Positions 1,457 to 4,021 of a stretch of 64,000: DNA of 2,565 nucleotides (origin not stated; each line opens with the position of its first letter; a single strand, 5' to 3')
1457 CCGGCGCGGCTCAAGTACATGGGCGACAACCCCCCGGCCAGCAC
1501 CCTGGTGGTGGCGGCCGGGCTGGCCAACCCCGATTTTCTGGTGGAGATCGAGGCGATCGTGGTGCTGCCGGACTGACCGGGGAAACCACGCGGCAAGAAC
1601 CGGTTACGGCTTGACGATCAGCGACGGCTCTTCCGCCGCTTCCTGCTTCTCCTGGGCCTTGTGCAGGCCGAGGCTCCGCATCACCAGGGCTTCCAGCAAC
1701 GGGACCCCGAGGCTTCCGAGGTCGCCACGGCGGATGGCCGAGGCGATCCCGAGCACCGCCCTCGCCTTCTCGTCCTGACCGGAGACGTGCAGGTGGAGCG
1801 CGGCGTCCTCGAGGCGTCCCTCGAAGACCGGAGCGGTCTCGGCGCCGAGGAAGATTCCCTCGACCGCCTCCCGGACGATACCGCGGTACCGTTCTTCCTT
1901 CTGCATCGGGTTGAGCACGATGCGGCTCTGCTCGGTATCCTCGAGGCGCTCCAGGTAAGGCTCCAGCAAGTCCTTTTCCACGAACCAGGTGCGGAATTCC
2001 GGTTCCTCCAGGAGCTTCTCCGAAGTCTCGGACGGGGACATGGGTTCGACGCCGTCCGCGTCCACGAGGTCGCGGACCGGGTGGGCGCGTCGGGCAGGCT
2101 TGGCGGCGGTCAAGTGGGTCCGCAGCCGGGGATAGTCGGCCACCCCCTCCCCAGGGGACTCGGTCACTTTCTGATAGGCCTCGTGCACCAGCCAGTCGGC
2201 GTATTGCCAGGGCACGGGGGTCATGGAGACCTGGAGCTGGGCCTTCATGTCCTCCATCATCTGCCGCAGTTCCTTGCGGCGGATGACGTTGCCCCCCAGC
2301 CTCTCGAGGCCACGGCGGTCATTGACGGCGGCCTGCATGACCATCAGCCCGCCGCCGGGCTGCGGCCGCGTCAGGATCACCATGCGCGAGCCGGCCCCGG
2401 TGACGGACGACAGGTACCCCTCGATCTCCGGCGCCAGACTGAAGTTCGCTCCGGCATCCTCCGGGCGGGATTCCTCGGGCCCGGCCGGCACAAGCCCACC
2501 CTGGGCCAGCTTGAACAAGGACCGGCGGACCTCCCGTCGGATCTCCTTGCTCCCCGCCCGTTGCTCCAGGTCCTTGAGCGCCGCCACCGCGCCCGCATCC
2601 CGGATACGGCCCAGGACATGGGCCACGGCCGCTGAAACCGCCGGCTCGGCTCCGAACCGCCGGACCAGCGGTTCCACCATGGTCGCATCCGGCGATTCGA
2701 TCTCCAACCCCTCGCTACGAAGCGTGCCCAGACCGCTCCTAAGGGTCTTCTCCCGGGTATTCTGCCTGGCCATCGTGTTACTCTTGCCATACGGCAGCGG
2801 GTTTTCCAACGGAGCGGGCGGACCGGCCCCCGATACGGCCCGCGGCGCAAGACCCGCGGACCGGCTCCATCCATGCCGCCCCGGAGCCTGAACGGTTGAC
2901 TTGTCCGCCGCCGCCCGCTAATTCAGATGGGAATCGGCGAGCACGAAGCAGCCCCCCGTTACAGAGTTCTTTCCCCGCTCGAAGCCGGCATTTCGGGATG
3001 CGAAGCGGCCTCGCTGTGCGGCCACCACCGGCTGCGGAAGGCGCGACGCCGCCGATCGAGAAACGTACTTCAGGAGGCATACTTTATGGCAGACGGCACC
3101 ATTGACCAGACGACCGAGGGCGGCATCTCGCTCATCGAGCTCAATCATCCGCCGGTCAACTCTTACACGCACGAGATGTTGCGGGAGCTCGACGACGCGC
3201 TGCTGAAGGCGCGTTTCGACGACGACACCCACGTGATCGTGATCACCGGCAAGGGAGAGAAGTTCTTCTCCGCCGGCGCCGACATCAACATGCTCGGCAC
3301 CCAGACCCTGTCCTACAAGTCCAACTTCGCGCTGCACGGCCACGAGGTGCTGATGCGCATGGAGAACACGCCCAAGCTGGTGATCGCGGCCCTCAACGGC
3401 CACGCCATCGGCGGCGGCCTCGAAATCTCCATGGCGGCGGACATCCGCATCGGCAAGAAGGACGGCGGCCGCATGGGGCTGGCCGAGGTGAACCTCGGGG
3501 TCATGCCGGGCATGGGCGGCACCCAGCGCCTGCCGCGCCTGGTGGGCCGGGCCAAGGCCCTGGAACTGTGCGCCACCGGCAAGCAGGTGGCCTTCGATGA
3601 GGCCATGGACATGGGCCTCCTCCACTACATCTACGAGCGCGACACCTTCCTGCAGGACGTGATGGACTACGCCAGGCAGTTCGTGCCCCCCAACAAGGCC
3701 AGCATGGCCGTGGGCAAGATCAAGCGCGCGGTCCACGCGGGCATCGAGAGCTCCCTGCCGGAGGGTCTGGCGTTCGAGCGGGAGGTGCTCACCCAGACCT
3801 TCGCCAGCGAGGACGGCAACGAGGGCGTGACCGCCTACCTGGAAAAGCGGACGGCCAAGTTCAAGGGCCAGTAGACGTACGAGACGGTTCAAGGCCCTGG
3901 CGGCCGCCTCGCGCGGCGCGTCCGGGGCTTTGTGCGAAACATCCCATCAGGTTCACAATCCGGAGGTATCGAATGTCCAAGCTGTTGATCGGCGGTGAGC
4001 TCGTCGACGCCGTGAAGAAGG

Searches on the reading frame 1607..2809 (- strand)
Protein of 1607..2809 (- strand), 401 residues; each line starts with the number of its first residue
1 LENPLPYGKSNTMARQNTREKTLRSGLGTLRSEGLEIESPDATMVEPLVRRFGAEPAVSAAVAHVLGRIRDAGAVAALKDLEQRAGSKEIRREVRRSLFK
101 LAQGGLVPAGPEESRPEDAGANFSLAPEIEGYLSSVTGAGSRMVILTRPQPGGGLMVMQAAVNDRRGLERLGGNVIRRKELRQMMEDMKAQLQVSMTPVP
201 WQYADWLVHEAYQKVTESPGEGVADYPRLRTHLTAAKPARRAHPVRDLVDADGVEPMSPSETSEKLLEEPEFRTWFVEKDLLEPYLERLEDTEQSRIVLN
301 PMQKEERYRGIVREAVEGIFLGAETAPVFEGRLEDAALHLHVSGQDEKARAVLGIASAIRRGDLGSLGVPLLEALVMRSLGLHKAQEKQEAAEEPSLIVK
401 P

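Call 69: search_protein_families(library=pfam, proteins=[window:1607-2809:-], max_evalue=0.001)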
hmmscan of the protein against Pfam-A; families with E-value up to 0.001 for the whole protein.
window:1607-2809:- (401 aa): 1 family
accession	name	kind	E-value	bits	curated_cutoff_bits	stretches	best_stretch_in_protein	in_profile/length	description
PF13646.12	HEAT_2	-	0.00098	19.8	27.7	0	45-98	33-87/88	HEAT repeats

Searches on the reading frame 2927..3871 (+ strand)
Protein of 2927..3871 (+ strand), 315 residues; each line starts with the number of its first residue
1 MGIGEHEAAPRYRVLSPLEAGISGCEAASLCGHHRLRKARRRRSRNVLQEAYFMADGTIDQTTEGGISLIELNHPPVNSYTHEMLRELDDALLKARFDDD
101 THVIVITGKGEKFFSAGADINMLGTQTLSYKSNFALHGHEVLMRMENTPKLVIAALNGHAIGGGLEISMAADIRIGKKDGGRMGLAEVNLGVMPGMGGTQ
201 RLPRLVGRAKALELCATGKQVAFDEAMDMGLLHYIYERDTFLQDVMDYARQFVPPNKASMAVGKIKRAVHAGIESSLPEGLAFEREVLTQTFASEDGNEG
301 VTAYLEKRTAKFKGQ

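Call 69: search_protein_families(library=pfam, proteins=[window:2927-3871:+], max_evalue=0.001)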
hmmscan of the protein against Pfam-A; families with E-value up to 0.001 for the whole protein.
window:2927-3871:+ (315 aa): 2 families
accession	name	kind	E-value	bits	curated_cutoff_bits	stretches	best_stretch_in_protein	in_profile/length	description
PF00378.25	ECH_1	-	1.2e-58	198.9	27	1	63-315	2-251/251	Enoyl-CoA hydratase/isomerase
PF16113.10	ECH_2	-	2.1e-29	103.5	27.2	1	68-307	2-240/335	Enoyl-CoA hydratase/isomerase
